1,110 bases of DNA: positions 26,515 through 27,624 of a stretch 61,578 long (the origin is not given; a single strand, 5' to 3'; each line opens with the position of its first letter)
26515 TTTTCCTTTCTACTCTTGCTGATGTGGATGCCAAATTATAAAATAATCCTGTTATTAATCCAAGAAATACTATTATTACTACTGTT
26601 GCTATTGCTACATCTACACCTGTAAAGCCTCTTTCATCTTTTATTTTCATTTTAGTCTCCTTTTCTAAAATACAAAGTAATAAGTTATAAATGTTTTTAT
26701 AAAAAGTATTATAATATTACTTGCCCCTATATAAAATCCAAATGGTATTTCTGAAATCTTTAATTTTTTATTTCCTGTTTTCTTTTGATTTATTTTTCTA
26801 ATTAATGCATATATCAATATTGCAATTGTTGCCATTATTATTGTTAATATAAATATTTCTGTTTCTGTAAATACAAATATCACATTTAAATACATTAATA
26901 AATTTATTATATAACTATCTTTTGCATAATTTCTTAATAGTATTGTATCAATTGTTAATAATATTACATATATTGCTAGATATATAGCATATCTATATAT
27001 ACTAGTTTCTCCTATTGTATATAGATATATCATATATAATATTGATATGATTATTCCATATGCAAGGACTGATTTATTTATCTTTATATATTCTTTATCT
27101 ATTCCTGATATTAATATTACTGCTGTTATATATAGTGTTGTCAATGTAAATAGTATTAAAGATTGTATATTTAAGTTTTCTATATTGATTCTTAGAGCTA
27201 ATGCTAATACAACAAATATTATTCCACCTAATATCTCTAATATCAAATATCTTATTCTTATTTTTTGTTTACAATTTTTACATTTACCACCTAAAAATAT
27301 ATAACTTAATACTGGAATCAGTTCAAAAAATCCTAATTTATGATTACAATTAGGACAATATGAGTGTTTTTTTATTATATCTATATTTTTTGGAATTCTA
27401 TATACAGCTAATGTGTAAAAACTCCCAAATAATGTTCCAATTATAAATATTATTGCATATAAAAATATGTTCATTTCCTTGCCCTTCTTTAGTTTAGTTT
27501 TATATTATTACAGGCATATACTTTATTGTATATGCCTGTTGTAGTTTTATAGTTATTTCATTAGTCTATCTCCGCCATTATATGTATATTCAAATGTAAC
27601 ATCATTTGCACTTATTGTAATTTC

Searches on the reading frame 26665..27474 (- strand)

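Call 57: search_protein_families(library=pfam, proteins=[window:26665-27474:-], max_evalue=0.00001)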
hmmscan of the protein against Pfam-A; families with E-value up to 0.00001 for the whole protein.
window:26665-27474:- (269 aa): 1 family
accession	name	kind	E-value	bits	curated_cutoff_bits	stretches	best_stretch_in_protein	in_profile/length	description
PF06750.18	A24_N_bact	-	9.4e-30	103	23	1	11-92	1-82/84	Bacterial Peptidase A24 N-terminal domain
